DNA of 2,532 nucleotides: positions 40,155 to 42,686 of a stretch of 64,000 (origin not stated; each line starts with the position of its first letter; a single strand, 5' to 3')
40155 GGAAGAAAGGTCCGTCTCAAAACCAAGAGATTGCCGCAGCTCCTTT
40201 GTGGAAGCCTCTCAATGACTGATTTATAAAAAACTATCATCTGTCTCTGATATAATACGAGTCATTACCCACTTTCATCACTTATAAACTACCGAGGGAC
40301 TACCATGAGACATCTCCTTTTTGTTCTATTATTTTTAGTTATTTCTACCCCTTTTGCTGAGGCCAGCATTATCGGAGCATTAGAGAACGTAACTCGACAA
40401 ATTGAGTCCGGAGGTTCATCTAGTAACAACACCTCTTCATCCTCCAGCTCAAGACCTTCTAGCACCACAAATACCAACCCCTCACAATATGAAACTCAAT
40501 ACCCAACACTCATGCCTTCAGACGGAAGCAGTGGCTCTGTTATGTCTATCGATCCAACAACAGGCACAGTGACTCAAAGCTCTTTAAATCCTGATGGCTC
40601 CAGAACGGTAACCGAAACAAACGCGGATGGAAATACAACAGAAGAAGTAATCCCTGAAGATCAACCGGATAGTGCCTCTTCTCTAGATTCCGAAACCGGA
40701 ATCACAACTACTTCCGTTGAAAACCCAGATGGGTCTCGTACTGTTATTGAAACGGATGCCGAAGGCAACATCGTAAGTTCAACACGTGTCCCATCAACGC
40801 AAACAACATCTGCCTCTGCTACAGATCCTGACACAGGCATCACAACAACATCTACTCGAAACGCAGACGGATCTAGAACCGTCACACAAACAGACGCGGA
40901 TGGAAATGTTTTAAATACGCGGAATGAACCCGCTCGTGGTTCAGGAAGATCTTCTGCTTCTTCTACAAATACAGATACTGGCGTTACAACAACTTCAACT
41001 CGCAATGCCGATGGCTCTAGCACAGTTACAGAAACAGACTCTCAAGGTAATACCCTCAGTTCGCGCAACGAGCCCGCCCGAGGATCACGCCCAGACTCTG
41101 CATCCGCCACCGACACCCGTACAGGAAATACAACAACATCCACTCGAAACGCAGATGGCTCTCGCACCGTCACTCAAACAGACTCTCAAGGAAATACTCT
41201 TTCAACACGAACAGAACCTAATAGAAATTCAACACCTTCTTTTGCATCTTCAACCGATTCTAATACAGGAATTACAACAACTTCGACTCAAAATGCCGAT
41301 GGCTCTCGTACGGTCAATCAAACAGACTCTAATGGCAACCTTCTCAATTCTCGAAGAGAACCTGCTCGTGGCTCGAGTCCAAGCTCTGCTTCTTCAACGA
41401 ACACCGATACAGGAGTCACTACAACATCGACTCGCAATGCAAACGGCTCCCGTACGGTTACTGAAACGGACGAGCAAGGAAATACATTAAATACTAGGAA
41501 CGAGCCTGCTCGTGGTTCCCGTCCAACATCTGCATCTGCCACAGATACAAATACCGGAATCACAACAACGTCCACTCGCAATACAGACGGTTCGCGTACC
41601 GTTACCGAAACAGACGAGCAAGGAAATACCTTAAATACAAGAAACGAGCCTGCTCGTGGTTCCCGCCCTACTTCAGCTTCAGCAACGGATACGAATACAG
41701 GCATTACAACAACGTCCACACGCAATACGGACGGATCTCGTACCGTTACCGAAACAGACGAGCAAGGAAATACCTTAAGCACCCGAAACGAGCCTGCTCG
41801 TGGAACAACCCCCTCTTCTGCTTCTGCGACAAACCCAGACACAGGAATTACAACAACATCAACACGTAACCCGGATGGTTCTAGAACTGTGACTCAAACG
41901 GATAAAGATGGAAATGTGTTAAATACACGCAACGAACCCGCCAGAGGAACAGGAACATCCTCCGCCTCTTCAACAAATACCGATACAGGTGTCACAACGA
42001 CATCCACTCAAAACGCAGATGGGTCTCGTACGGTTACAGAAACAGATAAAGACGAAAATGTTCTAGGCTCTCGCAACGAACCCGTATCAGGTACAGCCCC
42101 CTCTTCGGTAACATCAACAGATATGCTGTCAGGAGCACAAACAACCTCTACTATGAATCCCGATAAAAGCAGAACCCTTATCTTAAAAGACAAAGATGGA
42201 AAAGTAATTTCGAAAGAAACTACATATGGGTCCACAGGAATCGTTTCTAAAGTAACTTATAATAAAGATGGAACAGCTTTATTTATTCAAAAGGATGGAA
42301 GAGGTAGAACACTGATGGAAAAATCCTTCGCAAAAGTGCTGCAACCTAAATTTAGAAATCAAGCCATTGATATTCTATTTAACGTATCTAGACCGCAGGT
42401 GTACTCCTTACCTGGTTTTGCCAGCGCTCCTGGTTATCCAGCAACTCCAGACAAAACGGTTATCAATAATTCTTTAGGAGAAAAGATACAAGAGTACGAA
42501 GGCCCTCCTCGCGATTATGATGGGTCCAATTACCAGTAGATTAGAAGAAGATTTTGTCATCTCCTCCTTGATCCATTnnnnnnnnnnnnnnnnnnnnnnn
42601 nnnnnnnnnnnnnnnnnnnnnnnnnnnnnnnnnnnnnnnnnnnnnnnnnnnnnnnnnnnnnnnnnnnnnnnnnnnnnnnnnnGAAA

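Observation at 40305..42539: Ser/Thr-rich secreted protein built from ~11 near-identical 144-bp tandem repeats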

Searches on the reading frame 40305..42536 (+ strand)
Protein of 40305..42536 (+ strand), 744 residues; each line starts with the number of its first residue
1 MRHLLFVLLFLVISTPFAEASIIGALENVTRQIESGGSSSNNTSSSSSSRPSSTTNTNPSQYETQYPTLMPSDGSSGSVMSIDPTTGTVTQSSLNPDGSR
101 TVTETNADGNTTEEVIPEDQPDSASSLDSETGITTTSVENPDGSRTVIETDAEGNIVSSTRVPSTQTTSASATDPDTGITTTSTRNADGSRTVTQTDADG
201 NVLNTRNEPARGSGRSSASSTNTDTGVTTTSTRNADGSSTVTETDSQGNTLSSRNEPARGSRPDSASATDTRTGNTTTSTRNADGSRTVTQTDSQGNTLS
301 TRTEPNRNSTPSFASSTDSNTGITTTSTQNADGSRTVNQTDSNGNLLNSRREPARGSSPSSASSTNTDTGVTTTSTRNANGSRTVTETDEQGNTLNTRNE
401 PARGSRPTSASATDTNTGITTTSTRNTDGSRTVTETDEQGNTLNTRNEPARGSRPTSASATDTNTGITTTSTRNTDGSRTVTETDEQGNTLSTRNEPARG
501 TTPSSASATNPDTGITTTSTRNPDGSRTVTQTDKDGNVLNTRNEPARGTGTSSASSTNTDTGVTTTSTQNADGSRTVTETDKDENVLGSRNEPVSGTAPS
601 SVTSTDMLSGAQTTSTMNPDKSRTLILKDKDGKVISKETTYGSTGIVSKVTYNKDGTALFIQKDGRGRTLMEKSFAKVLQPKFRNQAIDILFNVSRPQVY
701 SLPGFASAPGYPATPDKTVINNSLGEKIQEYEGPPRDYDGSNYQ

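Call 6: search_protein_families(library=pfam, proteins=[window:40305-42536:+], max_evalue=10)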
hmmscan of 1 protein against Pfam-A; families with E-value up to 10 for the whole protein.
window:40305-42536:+ (744 aa): 1 family
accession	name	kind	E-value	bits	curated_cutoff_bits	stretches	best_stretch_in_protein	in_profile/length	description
PF03178.21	CPSF_A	-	1.5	8.5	27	1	133-170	174-210/319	CPSF A subunit region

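Call 7: search_protein_families(library=ncbifam, proteins=[window:40305-42536:+], max_evalue=10)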
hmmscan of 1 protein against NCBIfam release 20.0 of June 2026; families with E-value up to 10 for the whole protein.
window:40305-42536:+ (744 aa): 0 families

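Call 8: find_homologous_proteins(query=window:40305-42536:+)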
Query window:40305-42536:+ (744 aa): 35 proteins with E <= 0.001 among 8000 candidates.
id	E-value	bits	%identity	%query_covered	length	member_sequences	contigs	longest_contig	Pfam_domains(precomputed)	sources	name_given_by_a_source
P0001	3.5e-45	173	39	49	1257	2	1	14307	-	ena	-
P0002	3.6e-41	160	36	59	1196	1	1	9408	-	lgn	-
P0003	3.8e-41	160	35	59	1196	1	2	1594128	-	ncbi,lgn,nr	ncbi:MAG: hypothetical protein MOGMAGMI_01613 [Candidatus Omnitrophica bacterium]|nr:hypothetical pr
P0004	1.3e-37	148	56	31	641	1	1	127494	-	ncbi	-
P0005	2.7e-36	144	35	52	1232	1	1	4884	-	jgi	jgi:hypothetical protein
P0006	1.5e-35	141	35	49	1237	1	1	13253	-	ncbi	-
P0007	5.3e-35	139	51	26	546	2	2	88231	PF19079.6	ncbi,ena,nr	ncbi:hypothetical protein BMS3Bbin10_01017 [bacterium BMS3Bbin10]|nr:hypothetical protein BMS3Bbin10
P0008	1.8e-34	138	33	53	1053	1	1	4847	-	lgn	-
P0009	2.9e-30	124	39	42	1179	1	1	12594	-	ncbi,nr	ncbi:MAG TPA: hypothetical protein VL404_08750, partial [Candidatus Eisenbacteria bacterium]|nr:hypo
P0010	1.5e-28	118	37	37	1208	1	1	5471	PF03781.23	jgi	jgi:formylglycine-generating enzyme required for sulfatase activity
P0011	8.8e-28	115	59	20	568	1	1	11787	-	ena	-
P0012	1.1e-27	115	56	19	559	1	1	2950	-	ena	-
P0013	3.1e-27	114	58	18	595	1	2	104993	-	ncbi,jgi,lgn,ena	-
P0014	2.4e-26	111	60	18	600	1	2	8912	-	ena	-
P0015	3.2e-26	110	30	52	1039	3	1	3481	-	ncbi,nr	ncbi:MAG: hypothetical protein J3T61_07540, partial [Candidatus Brocadiales bacterium]|nr:hypothetic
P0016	3.4e-26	110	61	16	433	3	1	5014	-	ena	-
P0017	3.2e-25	107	56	18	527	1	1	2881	-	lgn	-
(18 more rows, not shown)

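Call 10: find_encoding_contigs(protein=window:40305-42536:+, flank=3000, max_places=6)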
Protein window:40305-42536:+ (744 aa): no gene with exactly this product is on record in the collection.

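Call 41: find_encoding_contigs(protein=P0003, flank=8000, max_places=2)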
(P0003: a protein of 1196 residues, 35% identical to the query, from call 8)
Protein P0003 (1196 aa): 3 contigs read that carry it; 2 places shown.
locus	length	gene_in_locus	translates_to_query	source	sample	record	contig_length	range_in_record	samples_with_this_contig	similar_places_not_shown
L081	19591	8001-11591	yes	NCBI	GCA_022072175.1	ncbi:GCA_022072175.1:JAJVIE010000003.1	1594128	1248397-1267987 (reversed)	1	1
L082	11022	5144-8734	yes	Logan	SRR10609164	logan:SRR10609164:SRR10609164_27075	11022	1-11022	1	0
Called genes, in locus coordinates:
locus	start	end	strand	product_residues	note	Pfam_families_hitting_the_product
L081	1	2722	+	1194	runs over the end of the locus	PF01855:POR_N, PF17147:PFOR_II, PF01558:POR, PF10371:EKR, PF12837:Fer4_6, PF12838:Fer4_7, PF13183:Fer4_8, PF13484:Fer4_16, +6 more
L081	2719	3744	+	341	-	PF01180:DHO_dh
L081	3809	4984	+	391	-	PF04055:Radical_SAM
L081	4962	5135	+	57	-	-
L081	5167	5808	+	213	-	PF01625:PMSR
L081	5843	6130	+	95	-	PF04070:DUF378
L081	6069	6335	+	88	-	-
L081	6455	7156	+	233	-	-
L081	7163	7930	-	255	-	-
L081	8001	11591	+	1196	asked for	-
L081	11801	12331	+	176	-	PF08713:DNA_alkylation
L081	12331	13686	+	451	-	PF07228:SpoIIE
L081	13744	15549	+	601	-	PF02463:SMC_N (faint), PF00005:ABC_tran, PF05729:NACHT (faint), PF12848:ABC_tran_Xtn, PF00005:ABC_tran, PF13304:AAA_21 (weak)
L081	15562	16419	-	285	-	PF00849:PseudoU_synth_2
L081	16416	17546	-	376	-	PF20706:GT4-conflict, PF00534:Glycos_transf_1, PF13692:Glyco_trans_1_4, PF13524:Glyco_trans_1_2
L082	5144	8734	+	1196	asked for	-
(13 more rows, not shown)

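Call 70: predict_structure(alignment_id=A2)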
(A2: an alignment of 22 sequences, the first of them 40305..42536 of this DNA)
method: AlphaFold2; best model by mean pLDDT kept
length: 744 residues; sequences in the alignment: 22
mean_pLDDT: 74.9   pTM: 0.30
mean pLDDT of the five models: 74.9, 74.6, 74.1, 74.2, 73.3
residues with pLDDT >= 90: 161; 70-90: 360; 50-70: 108; < 50: 115
segments of 3 or more residues with pLDDT < 50: 37-76, 119-125, 164-167, 309-312, 357-359, 697-744
pLDDT, mean of each block of 10 residues (from residue 1): 88 64 69 54 38 36 31 49 86 85 90 75 49 80 78 86 57 87 85 91 85 63 79 79 84 73 72 83 86 87 71 70 88 87 89 61 80 87 90 91 70 94 89 95 91 68 94 85 95 83 73 91 87 92 78 77 88 86 90 61 73 82 86 88 80 84 83 72 63 49 30 33 32 37 32
secondary structure, 60 per line:
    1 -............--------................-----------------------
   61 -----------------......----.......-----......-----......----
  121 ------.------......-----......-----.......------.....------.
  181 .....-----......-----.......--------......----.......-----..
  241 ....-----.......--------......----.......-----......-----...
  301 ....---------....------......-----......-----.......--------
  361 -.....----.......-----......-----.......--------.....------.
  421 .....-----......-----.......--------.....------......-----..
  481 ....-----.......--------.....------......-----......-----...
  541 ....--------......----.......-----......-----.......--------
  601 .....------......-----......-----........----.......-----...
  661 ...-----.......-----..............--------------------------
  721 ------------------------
elements in order (helices of 4 or more, strands of 3 or more residues): H2-13 H22-37 E78-83 E88-94 E100-105 E111-116 E134-139 E145-150 E156-162 E169-173 E180-185 E191-196 E202-208 E217-222 E227-233 E239-244 E250-256 E265-270 E275-281 E287-292 E298-304 E314-317 E324-329 E335-340 E346-352 E362-366 E371-377 E383-388 E394-400 E409-413 E420-425 E431-436 E442-448 E457-461 E468-473 E479-484 E490-496 E505-509 E516-521 E527-532 E538-544 E553-558 E563-569 E575-580 E586-592 E601-605 E612-617 E623-628 E634-641 E646-652 E658-663 E669-675 H681-694

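Call 72: fold_search(model_id=the predicted structure, library=pdb)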
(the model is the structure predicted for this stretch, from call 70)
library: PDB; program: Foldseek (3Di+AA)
matches with E <= 10: 1356; with E <= 0.001: 358
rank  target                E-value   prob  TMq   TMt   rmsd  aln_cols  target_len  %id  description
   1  6zqd_UL               3.3e-10  1.00  0.13  0.13  24.9       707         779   10  Cryo-EM structure of the 90S pre-ribosome from Saccharomyces cerevisiae, state Post-A1 (released 2020-09-23)
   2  8bbf_B                1.3e-09  1.00  0.11  0.08  39.6       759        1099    9  Structure of the IFT-A complex; IFT-A1 module (released 2022-12-07)
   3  6rxt_UL               2.9e-09  1.00  0.11  0.11  26.9       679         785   11  Cryo-EM structure of the 90S pre-ribosome (Kre33-Noc4) from Chaetomium thermophilum, state A (released 2019-08-14)
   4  9c7v_1                3.1e-09  1.00  0.14  0.12  24.9       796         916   10  Structure of the human BOS:human EMC complex in GDN (released 2024-08-21)
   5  9zz6_A                3.1e-09  1.00  0.12  0.10  40.4       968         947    9  The ER membrane protein complex acts as a chaperone to promote voltage-gated calcium channel assembly (released 2026-02-18)
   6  6ww7_A                3.7e-09  1.00  0.14  0.12  25.0       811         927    9  Structure of the human ER membrane protein complex in a lipid nanodisc (released 2020-05-27)
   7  5n4a                  4.1e-09  1.00  0.12  0.13  35.5       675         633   11  Crystal structure of Chlamydomonas IFT80 (released 2018-02-28)
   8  8qjd_B                4.5e-09  1.00  0.10  0.08  40.6       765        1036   12  T6SS-linked Rhs repeat protein - Salmonella bongori Rhs-core domain (released 2024-09-25)
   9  7d4i_B2               1.0e-08  1.00  0.14  0.13  21.9       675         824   10  Cryo-EM structure of 90S small ribosomal precursors complex with the DEAH-box RNA helicase Dhr1 (State F) (released 2021-10-06)
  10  8s9s_1                1.2e-08  1.00  0.14  0.12  24.9       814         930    9  Structure of the human ER membrane protein complex (EMC) in GDN (released 2023-05-17)
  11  8qja_D                1.5e-08  1.00  0.08  0.07  42.5       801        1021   13  T6SS-linked Rhs repeat protein - Advenella mimigardefordensis VgrG-Rhs core (released 2024-09-25)
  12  9cwm_A                2.3e-08  1.00  0.09  0.03  40.5       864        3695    9  Cryo-EM structure of human Low-density lipoprotein receptor-related protein 2 (released 2025-08-06)
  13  8qja_C                3.0e-08  1.00  0.08  0.07  43.5       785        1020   13  T6SS-linked Rhs repeat protein - Advenella mimigardefordensis VgrG-Rhs core (released 2024-09-25)
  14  8qjb_A                3.3e-08  1.00  0.09  0.07  41.9       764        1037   12  T6SS-linked Rhs repeat protein - Salmonella bongori Rhs-core domain extended N-terminus (released 2024-09-25)
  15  9i3v_B                4.1e-08  1.00  0.12  0.03  39.4       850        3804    9  Cryo-EM structure of the human LRP2 ectodomain (released 2026-02-04)
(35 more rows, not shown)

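Call 80: search_protein_families(library=pfam, alignment_id=A2, max_evalue=10)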
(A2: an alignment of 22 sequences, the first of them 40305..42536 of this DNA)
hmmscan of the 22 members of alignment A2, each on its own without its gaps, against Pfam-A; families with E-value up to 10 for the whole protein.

A. member 1, window:40305-42536:+ (744 aa): 1 family
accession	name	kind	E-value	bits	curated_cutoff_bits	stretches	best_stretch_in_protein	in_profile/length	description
PF03178.21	CPSF_A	-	1.5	8.5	27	1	133-170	174-210/319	CPSF A subunit region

B. families by the number of members that match (of 22 scanned): 45 families (the first 25 are shown)
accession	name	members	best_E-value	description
PF19079.5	CFSR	13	1.5e-08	Collagen-flanked surface repeat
PF12021.13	DUF3509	11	9.6e-07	Protein of unknown function (DUF3509)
PF17189.10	Glyco_hydro_30C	9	0.00057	Glycosyl hydrolase family 30 beta sandwich domain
PF08923.16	MAPKK1_Int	6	3.6e-06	Mitogen-activated protein kinase kinase 1 interacting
PF11579.13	DUF3238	5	0.00026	Protein of unknown function (DUF3238)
PF13860.13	FlgD_ig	5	0.00056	FlgD Ig-like domain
PF14787.11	zf-CCHC_5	4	0.00016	GAG-polyprotein viral zinc-finger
PF24084.1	DUF7369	4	0.00023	Domain of unknown function (DUF7369)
PF22839.2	DUF7015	3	0.004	Domain of unknown function (DUF7015)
PF18877.6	SSSPR-51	3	0.081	SSSPR-51 domain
PF05593.20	RHS_repeat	3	0.47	RHS Repeat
PF11178.13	DUF2963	2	0.00056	Protein of unknown function (DUF2963)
PF00789.26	UBX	2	0.0026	UBX domain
PF03929.21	PepSY_TM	2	0.024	PepSY-associated TM region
PF06832.18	BiPBP_C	2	0.098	Penicillin-Binding Protein C-terminus Family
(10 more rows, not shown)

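Call 81: search_protein_families(library=pfam, proteins=[P0007, P0016, P0004], max_evalue=1)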
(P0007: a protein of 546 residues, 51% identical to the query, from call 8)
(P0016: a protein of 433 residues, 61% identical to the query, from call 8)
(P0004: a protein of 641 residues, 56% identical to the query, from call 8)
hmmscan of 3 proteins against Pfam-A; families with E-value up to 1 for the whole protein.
P0007 (546 aa): 5 families
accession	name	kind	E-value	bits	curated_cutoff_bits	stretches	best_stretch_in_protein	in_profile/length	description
PF19079.5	CFSR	-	2.7e-06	27.9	27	2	372-402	9-38/49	Collagen-flanked surface repeat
PF08923.16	MAPKK1_Int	-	0.00058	20.1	25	0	474-513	9-48/119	Mitogen-activated protein kinase kinase 1 interacting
PF12021.13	DUF3509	-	0.0064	16.8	25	0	520-542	18-40/87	Protein of unknown function (DUF3509)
PF14787.11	zf-CCHC_5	-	0.0081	16.3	27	0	397-406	21-30/36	GAG-polyprotein viral zinc-finger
PF24084.1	DUF7369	-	0.069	13.3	27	0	386-405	7-26/61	Domain of unknown function (DUF7369)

P0016 (433 aa): 5 families
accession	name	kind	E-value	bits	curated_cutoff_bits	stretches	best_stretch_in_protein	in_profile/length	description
PF11579.13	DUF3238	-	0.011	16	21.1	0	308-341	67-101/193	Protein of unknown function (DUF3238)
PF00789.26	UBX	-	0.075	13.7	21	0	314-336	7-29/82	UBX domain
PF17189.10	Glyco_hydro_30C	-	0.084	13.5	22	0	350-372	9-31/65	Glycosyl hydrolase family 30 beta sandwich domain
PF13860.13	FlgD_ig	-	0.26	11.8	27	0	352-392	6-47/79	FlgD Ig-like domain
PF24084.1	DUF7369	-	0.27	11.4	27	0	363-383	7-27/61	Domain of unknown function (DUF7369)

P0004 (641 aa): 1 family
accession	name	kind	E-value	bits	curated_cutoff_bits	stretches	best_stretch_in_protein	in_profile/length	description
PF07595.18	Planc_extracel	-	0.00011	22.1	25.5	1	23-38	4-19/20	Planctomycete extracellular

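Call 83: search_protein_families(library=ncbifam, proteins=[P0007, P0011, P0017, P0003], max_evalue=1)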
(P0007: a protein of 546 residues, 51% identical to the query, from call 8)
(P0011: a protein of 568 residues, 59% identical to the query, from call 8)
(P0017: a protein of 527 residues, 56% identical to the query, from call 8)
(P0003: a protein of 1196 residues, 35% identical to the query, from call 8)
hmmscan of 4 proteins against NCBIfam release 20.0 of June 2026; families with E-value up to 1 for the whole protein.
P0007 (546 aa): 1 family
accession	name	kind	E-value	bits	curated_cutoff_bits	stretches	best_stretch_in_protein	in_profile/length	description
TIGR04203.1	RPT_S_cricet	repeat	0.002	18.2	60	1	516-538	4-24/38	TIGR04203-type repeat-containing surface protein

P0011 (568 aa): 1 family
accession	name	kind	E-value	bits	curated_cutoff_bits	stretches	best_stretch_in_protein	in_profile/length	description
TIGR04203.1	RPT_S_cricet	repeat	0.00029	20.9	60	2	544-560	8-24/38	TIGR04203-type repeat-containing surface protein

P0017 (527 aa): 5 families
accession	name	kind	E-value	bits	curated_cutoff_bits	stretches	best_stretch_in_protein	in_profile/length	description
TIGR04203.1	RPT_S_cricet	repeat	0.11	12.6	60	1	497-519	4-24/38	TIGR04203-type repeat-containing surface protein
NF041697.1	Shig_StxB_1a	exception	0.25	11.6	204.3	0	439-504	15-77/89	Shiga toxin Stx1a subunit B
NF041698.1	Shig_StxB_1c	exception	0.28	11.3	201.2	0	439-507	15-80/89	Shiga toxin Stx1c subunit B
NF041699.1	Shig_StxB_1d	exception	0.46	10.5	199.5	0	439-507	15-80/89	Shiga toxin Stx1d subunit B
NF033659.0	Shiga_Stx1B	exception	0.97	9.6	175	0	439-507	15-80/89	Shiga toxin Stx1 subunit B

P0003 (1196 aa): 0 families
